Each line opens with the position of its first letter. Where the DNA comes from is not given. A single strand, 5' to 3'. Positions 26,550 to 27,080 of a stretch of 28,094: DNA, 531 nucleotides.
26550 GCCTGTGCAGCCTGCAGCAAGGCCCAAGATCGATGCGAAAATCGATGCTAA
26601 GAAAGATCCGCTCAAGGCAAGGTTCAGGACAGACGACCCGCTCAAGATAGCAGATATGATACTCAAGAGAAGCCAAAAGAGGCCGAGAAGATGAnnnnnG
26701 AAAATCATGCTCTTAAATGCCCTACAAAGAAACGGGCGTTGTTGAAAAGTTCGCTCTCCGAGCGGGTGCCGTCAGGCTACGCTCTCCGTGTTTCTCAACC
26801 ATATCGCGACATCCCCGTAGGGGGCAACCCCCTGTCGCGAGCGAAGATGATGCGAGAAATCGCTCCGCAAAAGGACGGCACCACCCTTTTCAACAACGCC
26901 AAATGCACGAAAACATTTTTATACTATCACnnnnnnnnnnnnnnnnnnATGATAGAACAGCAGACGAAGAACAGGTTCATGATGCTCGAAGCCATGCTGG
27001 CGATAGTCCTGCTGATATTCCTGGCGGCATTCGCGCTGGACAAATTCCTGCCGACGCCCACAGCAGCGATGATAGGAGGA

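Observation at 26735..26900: Family of 120-166 nt rod-like nested-hairpin elements whose stems co-vary between copies while core motifs stay conserved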

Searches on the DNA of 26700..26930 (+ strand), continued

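Call 68: search_with_rna_model(model_id=R1, sources=[L104, L105, L106, L107, L108, L109, L110, L111, L112, L113, L114, L115, L116, L117, L118, L119, L120, L121, L122, L123, L124, L125, L126, L127, L128, L129, L130, L131, L132, L133, L134, L135, L136, L137, L138, L139, L140, L141, L142, L143, L144, L145, L146, L147, L148, L149, L150, L151, L152, L153, L154, L155, L156, L157, L158, L159, L160, L161, L162, L163, L164, L165, L166, L167, L168, L169, L170, L171, L172, L173, L174, L175, L176, L177, L178, L179, L180, L181, L182, L183], max_evalue=0.01)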
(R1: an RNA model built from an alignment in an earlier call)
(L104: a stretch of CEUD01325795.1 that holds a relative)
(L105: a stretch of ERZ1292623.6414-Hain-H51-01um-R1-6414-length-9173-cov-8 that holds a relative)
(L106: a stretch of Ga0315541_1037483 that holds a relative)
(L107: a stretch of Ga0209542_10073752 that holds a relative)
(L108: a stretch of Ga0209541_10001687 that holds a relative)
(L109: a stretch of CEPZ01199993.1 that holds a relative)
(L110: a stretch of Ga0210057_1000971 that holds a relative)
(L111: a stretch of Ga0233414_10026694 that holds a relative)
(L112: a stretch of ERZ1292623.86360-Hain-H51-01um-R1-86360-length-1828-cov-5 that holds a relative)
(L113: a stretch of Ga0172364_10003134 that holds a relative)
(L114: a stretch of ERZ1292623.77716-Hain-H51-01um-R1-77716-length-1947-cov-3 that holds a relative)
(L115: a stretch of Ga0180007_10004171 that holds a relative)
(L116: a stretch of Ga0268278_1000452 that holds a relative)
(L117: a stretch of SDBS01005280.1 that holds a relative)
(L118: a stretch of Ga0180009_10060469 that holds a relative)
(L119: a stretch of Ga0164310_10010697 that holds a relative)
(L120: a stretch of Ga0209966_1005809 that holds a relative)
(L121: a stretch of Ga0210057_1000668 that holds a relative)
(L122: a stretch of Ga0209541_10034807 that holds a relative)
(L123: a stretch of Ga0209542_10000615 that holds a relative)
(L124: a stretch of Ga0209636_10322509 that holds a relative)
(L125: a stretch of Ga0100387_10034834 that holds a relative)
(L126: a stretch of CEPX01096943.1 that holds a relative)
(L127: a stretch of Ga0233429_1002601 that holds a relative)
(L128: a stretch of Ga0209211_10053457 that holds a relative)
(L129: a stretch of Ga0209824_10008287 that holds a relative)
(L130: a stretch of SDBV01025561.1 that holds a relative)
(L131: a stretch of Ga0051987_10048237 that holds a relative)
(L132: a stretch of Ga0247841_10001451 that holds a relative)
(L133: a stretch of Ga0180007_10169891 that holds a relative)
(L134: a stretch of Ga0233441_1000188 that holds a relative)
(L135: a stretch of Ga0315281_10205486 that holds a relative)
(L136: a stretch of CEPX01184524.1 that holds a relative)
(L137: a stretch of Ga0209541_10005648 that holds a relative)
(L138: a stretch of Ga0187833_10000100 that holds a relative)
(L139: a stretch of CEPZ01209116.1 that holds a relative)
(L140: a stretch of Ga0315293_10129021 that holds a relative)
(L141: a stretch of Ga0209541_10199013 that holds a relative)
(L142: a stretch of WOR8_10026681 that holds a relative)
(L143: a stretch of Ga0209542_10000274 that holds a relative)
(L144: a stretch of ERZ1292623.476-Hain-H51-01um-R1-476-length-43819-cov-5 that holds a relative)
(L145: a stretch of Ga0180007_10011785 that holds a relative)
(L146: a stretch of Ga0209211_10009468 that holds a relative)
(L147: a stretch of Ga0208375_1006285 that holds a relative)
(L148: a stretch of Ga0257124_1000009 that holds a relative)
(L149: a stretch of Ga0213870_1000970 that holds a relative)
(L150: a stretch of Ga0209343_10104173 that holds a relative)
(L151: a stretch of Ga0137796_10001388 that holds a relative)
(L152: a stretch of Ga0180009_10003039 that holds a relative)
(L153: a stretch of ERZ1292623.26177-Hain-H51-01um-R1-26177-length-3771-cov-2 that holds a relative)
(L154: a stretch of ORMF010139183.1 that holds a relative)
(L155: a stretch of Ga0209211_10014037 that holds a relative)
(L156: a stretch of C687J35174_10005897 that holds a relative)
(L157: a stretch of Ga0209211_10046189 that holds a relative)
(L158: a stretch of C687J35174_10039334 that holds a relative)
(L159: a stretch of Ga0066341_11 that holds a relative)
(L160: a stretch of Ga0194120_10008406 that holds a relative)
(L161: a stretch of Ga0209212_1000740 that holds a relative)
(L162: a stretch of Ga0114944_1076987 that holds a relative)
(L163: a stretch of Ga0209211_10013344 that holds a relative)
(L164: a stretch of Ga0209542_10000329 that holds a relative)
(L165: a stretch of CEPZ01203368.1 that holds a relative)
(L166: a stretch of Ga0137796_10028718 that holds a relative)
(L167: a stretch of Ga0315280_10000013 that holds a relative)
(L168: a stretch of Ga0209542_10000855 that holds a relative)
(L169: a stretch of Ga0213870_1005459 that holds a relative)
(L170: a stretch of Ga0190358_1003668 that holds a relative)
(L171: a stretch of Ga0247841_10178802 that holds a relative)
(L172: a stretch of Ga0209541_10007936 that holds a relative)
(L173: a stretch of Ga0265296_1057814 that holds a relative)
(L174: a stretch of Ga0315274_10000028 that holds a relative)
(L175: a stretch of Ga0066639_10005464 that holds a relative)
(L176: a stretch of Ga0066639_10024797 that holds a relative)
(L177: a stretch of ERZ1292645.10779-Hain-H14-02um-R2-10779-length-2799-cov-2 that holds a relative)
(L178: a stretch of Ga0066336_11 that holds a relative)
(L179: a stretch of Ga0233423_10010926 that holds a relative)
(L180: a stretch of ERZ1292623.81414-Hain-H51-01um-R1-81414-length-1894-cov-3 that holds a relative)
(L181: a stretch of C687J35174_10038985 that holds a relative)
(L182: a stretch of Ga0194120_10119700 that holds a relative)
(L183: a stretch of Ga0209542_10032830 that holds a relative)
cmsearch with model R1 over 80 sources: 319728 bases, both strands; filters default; matches with E-value up to 0.01: 1.
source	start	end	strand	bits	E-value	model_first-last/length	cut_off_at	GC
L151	2292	2455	+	53.1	1.1e-10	1-166/166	no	0.39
